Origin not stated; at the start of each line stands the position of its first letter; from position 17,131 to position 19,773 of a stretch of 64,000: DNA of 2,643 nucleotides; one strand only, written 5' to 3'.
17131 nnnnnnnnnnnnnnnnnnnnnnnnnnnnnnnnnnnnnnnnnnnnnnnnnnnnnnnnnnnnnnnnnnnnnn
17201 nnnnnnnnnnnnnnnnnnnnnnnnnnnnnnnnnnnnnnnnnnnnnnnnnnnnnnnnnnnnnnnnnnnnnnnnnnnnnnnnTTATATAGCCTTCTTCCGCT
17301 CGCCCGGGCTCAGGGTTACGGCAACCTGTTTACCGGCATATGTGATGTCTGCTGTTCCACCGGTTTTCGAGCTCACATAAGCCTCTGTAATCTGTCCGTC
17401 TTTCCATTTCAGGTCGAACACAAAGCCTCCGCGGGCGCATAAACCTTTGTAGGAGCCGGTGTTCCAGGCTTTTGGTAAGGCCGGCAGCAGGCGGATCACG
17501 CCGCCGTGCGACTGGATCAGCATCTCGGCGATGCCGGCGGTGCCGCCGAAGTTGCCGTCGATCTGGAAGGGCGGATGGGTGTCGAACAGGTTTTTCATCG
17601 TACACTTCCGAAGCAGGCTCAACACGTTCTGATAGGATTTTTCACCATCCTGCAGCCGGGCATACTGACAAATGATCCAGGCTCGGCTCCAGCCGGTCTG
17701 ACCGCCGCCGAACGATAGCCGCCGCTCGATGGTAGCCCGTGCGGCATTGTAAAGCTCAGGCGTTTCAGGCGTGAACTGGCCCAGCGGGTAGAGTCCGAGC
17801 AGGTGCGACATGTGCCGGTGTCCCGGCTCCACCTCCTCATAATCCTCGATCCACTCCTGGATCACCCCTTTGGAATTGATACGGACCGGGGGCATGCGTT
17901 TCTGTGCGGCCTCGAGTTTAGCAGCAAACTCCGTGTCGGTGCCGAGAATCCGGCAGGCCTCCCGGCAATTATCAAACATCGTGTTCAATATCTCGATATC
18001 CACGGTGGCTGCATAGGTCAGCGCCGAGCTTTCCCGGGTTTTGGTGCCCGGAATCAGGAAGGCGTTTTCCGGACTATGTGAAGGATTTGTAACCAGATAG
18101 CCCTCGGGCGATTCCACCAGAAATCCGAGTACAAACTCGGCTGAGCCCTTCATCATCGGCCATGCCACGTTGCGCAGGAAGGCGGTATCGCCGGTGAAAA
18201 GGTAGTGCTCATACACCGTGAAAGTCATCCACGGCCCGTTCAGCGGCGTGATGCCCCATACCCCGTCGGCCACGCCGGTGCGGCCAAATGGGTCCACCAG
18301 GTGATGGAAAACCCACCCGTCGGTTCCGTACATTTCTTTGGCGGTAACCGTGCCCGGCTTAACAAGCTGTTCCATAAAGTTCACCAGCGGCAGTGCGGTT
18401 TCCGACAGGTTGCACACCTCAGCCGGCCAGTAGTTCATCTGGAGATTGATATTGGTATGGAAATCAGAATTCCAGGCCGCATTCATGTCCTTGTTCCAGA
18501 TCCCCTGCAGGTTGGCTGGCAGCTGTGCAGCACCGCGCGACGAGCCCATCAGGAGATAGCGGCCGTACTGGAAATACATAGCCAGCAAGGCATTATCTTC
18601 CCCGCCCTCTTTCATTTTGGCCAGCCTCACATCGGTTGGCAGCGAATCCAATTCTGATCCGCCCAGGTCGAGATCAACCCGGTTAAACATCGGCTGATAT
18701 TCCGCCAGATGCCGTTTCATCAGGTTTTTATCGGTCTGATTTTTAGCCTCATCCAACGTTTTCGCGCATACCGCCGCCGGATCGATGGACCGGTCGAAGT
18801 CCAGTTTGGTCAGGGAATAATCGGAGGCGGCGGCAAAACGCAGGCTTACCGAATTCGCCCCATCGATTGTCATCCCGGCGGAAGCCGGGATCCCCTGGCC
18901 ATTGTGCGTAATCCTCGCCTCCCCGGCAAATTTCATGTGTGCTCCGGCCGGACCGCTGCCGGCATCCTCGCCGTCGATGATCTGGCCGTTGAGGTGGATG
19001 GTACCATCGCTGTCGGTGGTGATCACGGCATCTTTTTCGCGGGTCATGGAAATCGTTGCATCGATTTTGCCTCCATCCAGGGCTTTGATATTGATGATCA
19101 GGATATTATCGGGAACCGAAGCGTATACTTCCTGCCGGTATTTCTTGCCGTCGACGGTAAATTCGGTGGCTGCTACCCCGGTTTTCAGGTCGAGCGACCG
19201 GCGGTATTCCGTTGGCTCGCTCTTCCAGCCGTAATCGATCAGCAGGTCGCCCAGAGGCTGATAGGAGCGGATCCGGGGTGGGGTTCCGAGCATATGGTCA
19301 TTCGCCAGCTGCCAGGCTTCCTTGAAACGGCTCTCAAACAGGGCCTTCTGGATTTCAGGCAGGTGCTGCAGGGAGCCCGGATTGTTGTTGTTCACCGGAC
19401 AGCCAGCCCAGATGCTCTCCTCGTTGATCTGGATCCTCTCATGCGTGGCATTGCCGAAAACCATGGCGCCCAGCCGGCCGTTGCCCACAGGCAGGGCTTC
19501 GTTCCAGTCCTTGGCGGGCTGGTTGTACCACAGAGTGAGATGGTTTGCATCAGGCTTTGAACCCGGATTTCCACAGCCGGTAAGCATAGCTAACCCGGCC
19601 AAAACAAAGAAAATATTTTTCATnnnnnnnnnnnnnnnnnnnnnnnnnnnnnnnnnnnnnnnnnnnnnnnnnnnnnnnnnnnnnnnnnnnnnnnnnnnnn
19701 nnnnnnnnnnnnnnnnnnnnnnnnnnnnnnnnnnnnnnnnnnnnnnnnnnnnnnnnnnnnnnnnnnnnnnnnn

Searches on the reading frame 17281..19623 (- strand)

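Call 43: search_protein_families(library=pfam, proteins=[window:17281-19623:-], max_evalue=0.00001)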
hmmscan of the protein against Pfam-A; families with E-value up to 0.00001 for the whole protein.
window:17281-19623:- (780 aa): 3 families
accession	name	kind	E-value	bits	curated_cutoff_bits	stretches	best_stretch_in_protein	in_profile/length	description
PF22124.2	Glyco_hydro_95_cat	-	1.5e-163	544.9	27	1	299-702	3-408/408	Glycosyl hydrolase family 95 catalytic domain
PF14498.12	Glyco_hyd_65N_2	-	2.2e-63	214.8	27.7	1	31-270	1-232/234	Glycosyl hydrolase family 65, N-terminal domain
PF21307.2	Glyco_hydro_95_C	-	5.4e-22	78.5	27.6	1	704-770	1-66/94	Glycoside hydrolase family 95, C-terminal domain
